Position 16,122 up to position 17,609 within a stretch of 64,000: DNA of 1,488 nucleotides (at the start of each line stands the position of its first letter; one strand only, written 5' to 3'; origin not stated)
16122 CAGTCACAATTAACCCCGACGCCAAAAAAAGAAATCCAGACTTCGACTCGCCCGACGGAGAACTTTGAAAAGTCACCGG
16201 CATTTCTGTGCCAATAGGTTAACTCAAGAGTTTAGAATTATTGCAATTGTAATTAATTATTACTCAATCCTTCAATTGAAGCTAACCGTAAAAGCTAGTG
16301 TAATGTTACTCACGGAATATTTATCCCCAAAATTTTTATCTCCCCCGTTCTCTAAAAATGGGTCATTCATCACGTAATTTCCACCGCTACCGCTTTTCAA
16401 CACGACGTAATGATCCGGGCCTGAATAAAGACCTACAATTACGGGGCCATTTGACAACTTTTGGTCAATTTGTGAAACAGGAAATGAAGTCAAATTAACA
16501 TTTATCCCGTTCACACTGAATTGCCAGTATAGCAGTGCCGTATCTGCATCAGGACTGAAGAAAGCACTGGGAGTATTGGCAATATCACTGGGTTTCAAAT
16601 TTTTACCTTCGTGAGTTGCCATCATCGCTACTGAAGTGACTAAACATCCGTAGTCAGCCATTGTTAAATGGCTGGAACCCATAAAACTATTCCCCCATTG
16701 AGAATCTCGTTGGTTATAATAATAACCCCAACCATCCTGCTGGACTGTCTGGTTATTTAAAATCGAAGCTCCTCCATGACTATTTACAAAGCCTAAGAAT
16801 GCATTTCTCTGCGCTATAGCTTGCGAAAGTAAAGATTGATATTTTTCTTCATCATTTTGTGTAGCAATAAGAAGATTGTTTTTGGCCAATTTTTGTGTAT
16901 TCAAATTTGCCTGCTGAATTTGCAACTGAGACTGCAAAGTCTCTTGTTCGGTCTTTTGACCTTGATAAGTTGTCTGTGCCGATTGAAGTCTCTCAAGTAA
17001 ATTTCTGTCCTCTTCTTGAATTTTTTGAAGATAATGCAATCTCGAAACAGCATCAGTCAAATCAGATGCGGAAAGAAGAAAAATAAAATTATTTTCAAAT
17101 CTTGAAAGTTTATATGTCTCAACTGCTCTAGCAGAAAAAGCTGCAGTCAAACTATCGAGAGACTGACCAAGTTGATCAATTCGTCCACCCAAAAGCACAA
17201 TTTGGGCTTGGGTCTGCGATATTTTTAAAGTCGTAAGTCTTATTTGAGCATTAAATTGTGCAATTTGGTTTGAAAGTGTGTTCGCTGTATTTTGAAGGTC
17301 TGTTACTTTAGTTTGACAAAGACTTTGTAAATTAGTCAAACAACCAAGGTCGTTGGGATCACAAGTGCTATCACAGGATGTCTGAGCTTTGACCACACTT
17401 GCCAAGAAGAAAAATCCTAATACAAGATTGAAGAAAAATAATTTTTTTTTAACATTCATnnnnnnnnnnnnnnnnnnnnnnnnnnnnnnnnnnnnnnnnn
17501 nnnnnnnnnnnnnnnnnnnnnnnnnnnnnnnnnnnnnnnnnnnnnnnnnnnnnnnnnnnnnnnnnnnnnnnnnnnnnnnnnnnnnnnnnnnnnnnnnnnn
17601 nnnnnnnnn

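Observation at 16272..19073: ftsE-ftsX followed by a coiled-coil secreted protein with a C39-like peptidase domain: an EnvC/PcsB analog with a swapped catalytic module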

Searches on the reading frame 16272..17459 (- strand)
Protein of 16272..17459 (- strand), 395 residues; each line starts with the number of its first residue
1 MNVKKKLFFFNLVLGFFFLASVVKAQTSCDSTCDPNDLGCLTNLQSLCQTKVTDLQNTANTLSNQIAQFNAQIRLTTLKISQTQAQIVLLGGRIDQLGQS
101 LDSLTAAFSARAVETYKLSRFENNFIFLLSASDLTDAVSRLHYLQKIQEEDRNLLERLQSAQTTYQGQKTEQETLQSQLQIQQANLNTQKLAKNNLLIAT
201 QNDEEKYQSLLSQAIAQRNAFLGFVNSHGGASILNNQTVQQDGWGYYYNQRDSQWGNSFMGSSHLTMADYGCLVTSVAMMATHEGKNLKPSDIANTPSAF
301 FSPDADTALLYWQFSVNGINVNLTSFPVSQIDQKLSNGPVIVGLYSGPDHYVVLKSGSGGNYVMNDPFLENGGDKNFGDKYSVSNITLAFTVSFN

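Call 3: search_protein_families(library=pfam, proteins=[window:16272-17459:-], max_evalue=1)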
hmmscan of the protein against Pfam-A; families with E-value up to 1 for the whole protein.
window:16272-17459:- (395 aa): 8 families
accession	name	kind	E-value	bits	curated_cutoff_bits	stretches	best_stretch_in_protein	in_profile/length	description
PF24568.1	CC_PcsB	-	3.1e-06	27.4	27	1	96-162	3-69/75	Peptidoglycan hydrolase PcsB, coiled-coil domain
PF13529.12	Peptidase_C39_2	-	2e-05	25.6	24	1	247-367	5-142/143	Peptidase_C39 like family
PF03412.21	Peptidase_C39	-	0.0043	17.3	22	1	269-370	10-106/133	Peptidase C39 family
PF06009.19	Laminin_II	-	0.057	13.9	33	1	49-108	16-75/138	Laminin Domain II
PF07452.17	CHRD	-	0.069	14.5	24.1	1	295-352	19-74/117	CHRD domain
PF22638.1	FlgK_D1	-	0.62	10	28.6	1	41-77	60-96/233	Flagellar hook-associated protein FlgK helical domain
PF07889.17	DUF1664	-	0.69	10.4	34.6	1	52-109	54-111/124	Protein of unknown function (DUF1664)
PF05266.19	DUF724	-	0.98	9.7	38.4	0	133-206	86-157/188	Protein of unknown function (DUF724)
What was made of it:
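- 16779..17378 (-): A Cys-rich cap (C29, C33, C40, C48) followed by the antiparallel coiled-coil hairpin (helices 38-58, 62-120 and 134-227). This is the presumed FtsX-binding and force-transmitting scaffold. CC_PcsB matches aa 96-162 (call 3).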

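Call 4: search_protein_families(library=ncbifam, proteins=[window:16272-17459:-], max_evalue=1)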
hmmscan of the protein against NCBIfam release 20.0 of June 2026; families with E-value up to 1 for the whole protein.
window:16272-17459:- (395 aa): 8 families
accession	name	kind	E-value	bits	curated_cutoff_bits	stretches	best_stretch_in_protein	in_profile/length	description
NF038218.1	IcmG_DotF_IVB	equivalog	0.002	17.9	200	1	50-119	131-200/266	type IVB secretion system protein IcmG/DotF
NF043073.1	MMSYN1_0195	equivalog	0.029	12.5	1250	1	50-226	367-543/1021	spermidine/putrescine ABC transporter permease/substrate-binding protein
NF046104.1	PptglHdxlasePcsB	equivalog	0.076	12.2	450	1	22-213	24-220/400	peptidoglycan hydrolase PcsB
NF041005.1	cell_div_CdvB1_B2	equivalog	0.082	12.3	350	1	134-165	44-76/212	cell division protein CdvB1/B2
NF045780.1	TrlF_fam_ATP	equivalog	0.27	9.9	350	1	54-217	481-645/944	TrlF family AAA-like ATPase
NF038348.1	T2SS_HK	subfamily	0.28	9.5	450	1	60-170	214-321/574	histidine kinase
TIGR02168.1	SMC_prok_B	equivalog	0.31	8.7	567.35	0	49-211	280-444/1181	chromosome segregation protein SMC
TIGR02169.1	SMC_prok_A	equivalog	0.83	7.2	729.4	0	46-187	830-969/1165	chromosome segregation protein SMC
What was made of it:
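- On PcsB (NCBIfam NF046104 equivalog): It scores 12.2 bits against a cut-off of 450 (call 4).
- Closest known: PcsB of Streptococcus pneumoniae. Different: The NCBIfam PcsB equivalog scores 12 bits against a cut-off of 450 (call 4).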

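Call 5: find_homologous_proteins(query=window:16272-17459:-, max_evalue=0.001)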
Query window:16272-17459:- (395 aa): 1292 proteins with E <= 0.001 among 4752 candidates; the best 120 are listed.
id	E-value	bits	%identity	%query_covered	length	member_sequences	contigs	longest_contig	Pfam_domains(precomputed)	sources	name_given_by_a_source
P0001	4.2e-219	745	86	100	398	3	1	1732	PF24568.2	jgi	-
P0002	4.6e-213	725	83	100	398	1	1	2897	PF24568.2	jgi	jgi:peptidoglycan hydrolase CwlO-like protein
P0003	2.3e-194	664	79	100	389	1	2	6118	PF24568.2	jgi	jgi:peptidoglycan hydrolase CwlO-like protein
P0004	1.4e-191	654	76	100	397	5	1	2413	PF24568.2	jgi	jgi:peptidoglycan hydrolase CwlO-like protein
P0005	5.6e-191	652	77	100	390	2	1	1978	PF24568.2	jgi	jgi:peptidoglycan hydrolase CwlO-like protein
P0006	5.1e-190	649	78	100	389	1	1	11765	PF24568.2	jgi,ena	-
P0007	6.1e-190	649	76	100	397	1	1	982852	PF24568.2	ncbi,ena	-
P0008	1.2e-188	645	77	100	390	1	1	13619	-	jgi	jgi:peptidoglycan hydrolase CwlO-like protein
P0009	3.3e-187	640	76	100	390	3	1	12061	-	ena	-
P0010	6.6e-186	636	76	99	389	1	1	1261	PF24568.2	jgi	jgi:peptidoglycan hydrolase CwlO-like protein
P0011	1.6e-181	621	75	99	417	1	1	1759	PF24568.2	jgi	-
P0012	2.4e-177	608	76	92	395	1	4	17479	PF13529.14,PF24568.2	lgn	-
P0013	3.4e-176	604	76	95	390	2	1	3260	-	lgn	-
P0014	2.9e-175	601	72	99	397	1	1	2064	PF13529.14,PF03412.22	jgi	jgi:peptidoglycan hydrolase CwlO-like protein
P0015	5.8e-175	600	75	95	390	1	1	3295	PF15960.11,PF24568.2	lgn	-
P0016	6.3e-174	596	72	100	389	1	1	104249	PF13529.14,PF24568.2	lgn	-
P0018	1.8e-171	588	71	99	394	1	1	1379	PF13529.14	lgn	-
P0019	9.2e-171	586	71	100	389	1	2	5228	PF13529.14,PF03412.22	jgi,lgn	jgi:peptidoglycan hydrolase CwlO-like protein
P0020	3.3e-169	581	70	99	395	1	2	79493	PF13529.14,PF03412.22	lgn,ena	-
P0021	1.2e-168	579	69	99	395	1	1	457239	PF13529.14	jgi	jgi:peptidoglycan hydrolase CwlO-like protein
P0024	3.8e-166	571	69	99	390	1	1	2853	PF13529.14,PF03412.22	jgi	jgi:peptidoglycan hydrolase CwlO-like protein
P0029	1.8e-163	562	69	100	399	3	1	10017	PF13529.14,PF03412.22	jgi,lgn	jgi:peptidoglycan hydrolase CwlO-like protein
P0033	3.5e-150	518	66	91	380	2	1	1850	PF13529.14,PF03412.22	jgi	-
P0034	7.7e-150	517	64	100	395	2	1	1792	PF13529.14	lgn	-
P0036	9.7e-147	507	62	95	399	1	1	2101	PF13529.14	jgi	jgi:hypothetical protein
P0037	2.5e-146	506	63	99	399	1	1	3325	PF13529.14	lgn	-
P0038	3.2e-143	495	63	92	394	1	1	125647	PF13529.14,PF03412.22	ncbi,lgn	ncbi:MAG TPA: C39 family peptidase [Patescibacteria group bacterium]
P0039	6.5e-143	494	63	99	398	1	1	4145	PF13529.14,PF24568.2,PF03412.22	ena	-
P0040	8.2e-142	491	63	96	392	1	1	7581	PF13529.14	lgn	-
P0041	1.3e-141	490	61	100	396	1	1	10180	PF13529.14,PF03412.22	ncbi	-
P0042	9.2e-140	484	62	97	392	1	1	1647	PF13529.14,PF03412.22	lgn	-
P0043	7.3e-138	478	61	99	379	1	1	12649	PF15960.11,PF13529.14,PF24568.2,PF03412.22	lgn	-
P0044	2.4e-137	476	63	100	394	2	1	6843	PF13529.14,PF03412.22,PF24161.2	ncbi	-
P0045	3.3e-137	476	61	99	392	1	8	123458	PF13529.14,PF24568.2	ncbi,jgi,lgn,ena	-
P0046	1.3e-136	474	61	100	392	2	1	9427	PF13529.14,PF24568.2,PF03412.22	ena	-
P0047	2.8e-136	473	62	100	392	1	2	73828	PF13529.14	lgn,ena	-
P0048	3.7e-136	472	62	100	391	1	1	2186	PF13529.14,PF03412.22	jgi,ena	-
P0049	5.0e-136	472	64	89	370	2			PF13529.14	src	-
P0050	8.2e-136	471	64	95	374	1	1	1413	PF13529.14,PF03412.22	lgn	-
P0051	1.6e-135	470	61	100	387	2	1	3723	PF13529.14,PF03412.22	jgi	-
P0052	1.8e-135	470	60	100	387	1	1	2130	PF13529.14,PF03412.22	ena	-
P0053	1.9e-135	470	63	94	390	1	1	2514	PF13529.14,PF03412.22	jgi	jgi:peptidoglycan hydrolase CwlO-like protein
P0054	2.1e-135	470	61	100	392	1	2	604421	PF13529.14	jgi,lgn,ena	jgi:peptidoglycan hydrolase CwlO-like protein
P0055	2.2e-135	470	60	100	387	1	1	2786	PF13529.14,PF03412.22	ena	-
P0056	2.6e-135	469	61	100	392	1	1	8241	PF13529.14,PF03412.22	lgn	-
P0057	2.6e-135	469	65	88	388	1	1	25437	PF11932.14,PF13529.14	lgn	-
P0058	4.2e-135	469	61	100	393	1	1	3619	PF13529.14,PF03412.22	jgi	jgi:peptidoglycan hydrolase CwlO-like protein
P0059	1.5e-134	467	65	88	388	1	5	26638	PF13529.14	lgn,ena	-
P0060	6.4e-134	465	65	88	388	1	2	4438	PF13529.14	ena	-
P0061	1.1e-133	464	61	100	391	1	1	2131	PF13529.14,PF03412.22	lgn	-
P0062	3.1e-133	463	60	100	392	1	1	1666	PF13529.14,PF24568.2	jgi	-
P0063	4.2e-133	462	59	100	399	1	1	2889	PF13529.14,PF03412.22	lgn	-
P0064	8.6e-133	461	59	100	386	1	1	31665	PF13529.14,PF03412.22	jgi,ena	-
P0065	1.5e-132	460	64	88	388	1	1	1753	PF13529.14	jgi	jgi:peptidoglycan hydrolase CwlO-like protein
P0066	1.6e-132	460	59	99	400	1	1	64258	PF13529.14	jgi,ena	-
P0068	3.2e-132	459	62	95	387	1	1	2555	PF13529.14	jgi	jgi:peptidoglycan hydrolase CwlO-like protein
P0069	6.9e-132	458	60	99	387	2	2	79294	PF13529.14,PF24568.2,PF03412.22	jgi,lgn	jgi:peptidoglycan hydrolase CwlO-like protein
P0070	1.5e-131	457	59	99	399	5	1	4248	PF13529.14,PF03412.22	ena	-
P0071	2.8e-131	456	64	87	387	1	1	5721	PF13529.14,PF24568.2,PF03412.22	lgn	-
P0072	1.2e-130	454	59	99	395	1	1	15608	PF13529.14,PF03412.22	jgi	jgi:peptidoglycan hydrolase CwlO-like protein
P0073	1.4e-130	454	58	98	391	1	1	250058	PF13529.14,PF03412.22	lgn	-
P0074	1.5e-130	454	59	99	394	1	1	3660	PF13529.14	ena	-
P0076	1.7e-130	453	60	96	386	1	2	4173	PF13529.14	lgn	-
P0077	1.7e-130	453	60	96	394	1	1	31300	PF13529.14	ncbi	-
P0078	2.0e-130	453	61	100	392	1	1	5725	PF13529.14,PF03412.22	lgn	-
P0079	3.4e-130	453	61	95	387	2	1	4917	PF13529.14,PF03412.22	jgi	jgi:peptidoglycan hydrolase CwlO-like protein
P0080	3.8e-130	452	57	97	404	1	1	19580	PF13529.14,PF24568.2,PF03412.22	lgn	-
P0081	6.6e-130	452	61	95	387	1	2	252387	PF13529.14,PF03412.22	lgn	-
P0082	6.8e-130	452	58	100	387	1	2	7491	PF13529.14,PF03412.22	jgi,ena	jgi:peptidoglycan hydrolase CwlO-like protein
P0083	7.6e-130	451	60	99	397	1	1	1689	PF13529.14,PF03412.22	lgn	-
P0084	8.8e-130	451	60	96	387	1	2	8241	PF13529.14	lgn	-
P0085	1.0e-129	451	64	87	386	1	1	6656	PF13529.14,PF03412.22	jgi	jgi:peptidoglycan hydrolase CwlO-like protein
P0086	2.1e-129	450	60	100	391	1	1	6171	PF13529.14,PF24568.2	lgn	-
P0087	2.2e-129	450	58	99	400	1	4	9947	PF13529.14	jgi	jgi:peptidoglycan hydrolase CwlO-like protein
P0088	6.8e-129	448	59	99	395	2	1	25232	PF13529.14,PF03412.22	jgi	jgi:peptidoglycan hydrolase CwlO-like protein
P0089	1.1e-128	448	59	100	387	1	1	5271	PF13529.14,PF03412.22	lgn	-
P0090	1.9e-128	447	58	100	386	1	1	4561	PF13529.14,PF03412.22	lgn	-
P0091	2.1e-128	447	58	97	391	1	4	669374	PF13529.14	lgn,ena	-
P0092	3.7e-128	446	58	99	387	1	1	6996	PF13529.14,PF03412.22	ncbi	-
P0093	7.4e-128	445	63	87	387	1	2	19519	PF13529.14,PF24568.2,PF03412.22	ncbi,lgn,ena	-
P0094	7.7e-128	445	58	99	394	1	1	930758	PF13529.14,PF03412.22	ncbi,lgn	-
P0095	8.5e-128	445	61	88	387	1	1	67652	PF13529.14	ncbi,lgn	-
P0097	1.4e-127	444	57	100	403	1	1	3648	PF13529.14,PF24568.2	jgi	jgi:peptidoglycan hydrolase CwlO-like protein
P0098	2.1e-127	443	57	99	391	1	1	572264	PF13529.14,PF24568.2,PF03412.22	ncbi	-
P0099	4.0e-127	442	59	99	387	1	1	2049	PF13529.14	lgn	-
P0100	6.8e-127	442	58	100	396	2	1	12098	PF13529.14,PF24568.2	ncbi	-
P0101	1.0e-126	441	57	98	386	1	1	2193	PF03412.22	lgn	-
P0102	1.7e-126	440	59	99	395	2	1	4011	PF13529.14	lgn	-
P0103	2.1e-126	440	62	87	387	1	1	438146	PF13529.14,PF03412.22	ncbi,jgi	jgi:peptidoglycan hydrolase CwlO-like protein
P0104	2.8e-126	440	57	99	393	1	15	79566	PF13529.14,PF03412.22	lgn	-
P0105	3.4e-126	439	57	99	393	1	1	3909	PF13529.14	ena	-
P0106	3.5e-126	439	75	65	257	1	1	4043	PF13529.14,PF03412.22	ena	-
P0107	4.6e-126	439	57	99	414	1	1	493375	PF13529.14,PF24568.2,PF03412.22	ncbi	-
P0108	5.6e-126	439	61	87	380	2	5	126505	PF13529.14,PF03412.22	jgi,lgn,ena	jgi:peptidoglycan hydrolase CwlO-like protein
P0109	7.2e-126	438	58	94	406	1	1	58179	PF13529.14,PF24568.2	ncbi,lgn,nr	ncbi:MAG TPA: hypothetical protein VFI61_00465 [Patescibacteria group bacterium]|nr:hypothetical pro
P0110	1.8e-125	437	56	99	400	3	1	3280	PF13529.14,PF24568.2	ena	-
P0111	2.3e-125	437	61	88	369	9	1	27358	PF13529.14,PF24568.2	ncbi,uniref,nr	ncbi:MAG: hypothetical protein UU57_C0003G0031 [Candidatus Woesebacteria bacterium GW2011_GWE1_41_24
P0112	2.4e-125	437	58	100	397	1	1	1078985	PF13529.14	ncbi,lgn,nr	ncbi:MAG: hypothetical protein HYV90_02550 [Candidatus Woesebacteria bacterium]|nr:MAG: hypothetical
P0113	2.5e-125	437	57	99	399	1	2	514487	PF13529.14,PF24568.2,PF24161.2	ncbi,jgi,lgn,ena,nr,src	ncbi:MAG TPA: C39 family peptidase [Patescibacteria group bacterium]|nr:C39 family peptidase [Patesc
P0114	4.0e-125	436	63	87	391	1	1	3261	PF13529.14,PF24568.2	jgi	jgi:peptidoglycan hydrolase CwlO-like protein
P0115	4.5e-125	436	57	99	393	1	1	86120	PF13529.14,PF03412.22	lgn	-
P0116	5.1e-125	435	58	99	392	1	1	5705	PF15960.11,PF13529.14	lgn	-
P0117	7.3e-125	435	56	100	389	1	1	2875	PF13529.14,PF03412.22,PF24161.2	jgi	jgi:peptidoglycan hydrolase CwlO-like protein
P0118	9.2e-125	435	58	100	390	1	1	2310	PF13529.14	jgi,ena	-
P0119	1.1e-124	434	58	99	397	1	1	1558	PF13529.14,PF24568.2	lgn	-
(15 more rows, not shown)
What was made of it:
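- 16272..17459 (-): Gene for the 395-aa secreted coiled-coil protein with a C39-like peptidase domain (coordinates include the stop codon). There are 1292 homologs (call 5).
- Closest known: CwlO. Same: JGI already labels family members 'CwlO-like' (call 5).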

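Call 6: search_solved_structures(query=window:16272-17459:-, max_evalue=10, show_alignments=3)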
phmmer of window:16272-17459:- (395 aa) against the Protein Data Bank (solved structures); distinct sequences matched with E-value up to 10: 1.
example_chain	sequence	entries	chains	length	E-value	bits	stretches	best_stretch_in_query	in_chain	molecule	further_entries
9e78_3r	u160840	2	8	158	1.7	10.9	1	143-176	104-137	CFAP97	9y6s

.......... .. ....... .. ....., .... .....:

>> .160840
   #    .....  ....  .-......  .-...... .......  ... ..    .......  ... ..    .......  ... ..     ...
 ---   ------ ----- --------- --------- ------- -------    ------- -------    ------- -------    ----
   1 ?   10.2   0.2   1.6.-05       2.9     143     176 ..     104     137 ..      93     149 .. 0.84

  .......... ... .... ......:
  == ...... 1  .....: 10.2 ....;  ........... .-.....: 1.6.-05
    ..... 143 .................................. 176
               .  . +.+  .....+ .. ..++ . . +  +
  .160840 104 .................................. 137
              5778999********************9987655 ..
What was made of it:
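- Tried and rejected: A sequence search of the PDB with the protein gave no meaningful hit (call 6).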

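Call 8: find_encoding_contigs(protein=P0112, flank=6000, max_places=2)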
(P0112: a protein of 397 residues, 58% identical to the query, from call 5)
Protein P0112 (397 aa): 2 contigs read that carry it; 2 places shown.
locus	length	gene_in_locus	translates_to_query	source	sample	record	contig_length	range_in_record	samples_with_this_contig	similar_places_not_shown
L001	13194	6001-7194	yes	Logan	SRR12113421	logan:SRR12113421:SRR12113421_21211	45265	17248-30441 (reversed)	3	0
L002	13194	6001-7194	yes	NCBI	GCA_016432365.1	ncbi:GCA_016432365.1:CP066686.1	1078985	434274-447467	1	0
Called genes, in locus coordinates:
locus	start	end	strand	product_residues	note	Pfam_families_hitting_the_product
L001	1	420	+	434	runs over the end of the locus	-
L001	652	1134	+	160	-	-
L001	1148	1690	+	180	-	-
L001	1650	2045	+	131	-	-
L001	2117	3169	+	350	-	PF03462:PCRF, PF00472:RF-1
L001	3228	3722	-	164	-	-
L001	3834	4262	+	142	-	-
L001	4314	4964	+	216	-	PF02463:SMC_N (faint), PF00005:ABC_tran, PF13304:AAA_21 (faint)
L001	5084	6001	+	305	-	PF18075:FtsX_ECD, PF02687:FtsX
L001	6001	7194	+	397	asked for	PF13529:Peptidase_C39_2 (weak)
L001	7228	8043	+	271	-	-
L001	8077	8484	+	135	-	PF04892:VanZ-LLP1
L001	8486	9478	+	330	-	PF01073:3Beta_HSD, PF01370:Epimerase, PF02719:Polysacc_synt_2, PF04321:RmlD_sub_bind, PF07993:NAD_binding_4 (faint), PF13460:NAD_binding_10 (weak), PF16363:GDP_Man_Dehyd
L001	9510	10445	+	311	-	PF00188:CAP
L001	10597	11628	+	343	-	PF00483:NTP_transferase, PF12804:NTP_transf_3 (weak)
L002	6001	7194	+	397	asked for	PF13529:Peptidase_C39_2 (weak)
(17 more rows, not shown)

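Call 9: find_encoding_contigs(protein=P0094, flank=6000, max_places=2)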
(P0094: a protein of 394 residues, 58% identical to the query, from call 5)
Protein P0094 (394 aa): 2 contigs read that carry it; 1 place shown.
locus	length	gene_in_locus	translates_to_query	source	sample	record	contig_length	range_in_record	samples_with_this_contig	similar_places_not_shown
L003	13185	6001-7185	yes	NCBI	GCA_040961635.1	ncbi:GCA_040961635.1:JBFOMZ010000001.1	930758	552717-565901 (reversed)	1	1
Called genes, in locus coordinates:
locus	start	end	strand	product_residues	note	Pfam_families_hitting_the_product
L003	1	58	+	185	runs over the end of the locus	PF09335:VTT_dom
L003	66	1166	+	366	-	PF01702:TGT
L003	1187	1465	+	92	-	-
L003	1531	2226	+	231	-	PF13399:LytR_C (weak)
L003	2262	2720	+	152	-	-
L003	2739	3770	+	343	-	PF03462:PCRF, PF00472:RF-1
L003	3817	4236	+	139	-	-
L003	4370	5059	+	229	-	PF00005:ABC_tran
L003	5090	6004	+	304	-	PF18075:FtsX_ECD, PF02687:FtsX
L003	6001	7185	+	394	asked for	PF13529:Peptidase_C39_2, PF03412:Peptidase_C39 (weak)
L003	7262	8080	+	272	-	-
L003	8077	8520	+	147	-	PF04892:VanZ-LLP1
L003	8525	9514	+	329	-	PF01073:3Beta_HSD, PF01370:Epimerase, PF02719:Polysacc_synt_2, PF04321:RmlD_sub_bind, PF07993:NAD_binding_4 (faint), PF13460:NAD_binding_10 (weak), PF16363:GDP_Man_Dehyd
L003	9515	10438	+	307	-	PF00188:CAP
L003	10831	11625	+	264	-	PF00483:NTP_transferase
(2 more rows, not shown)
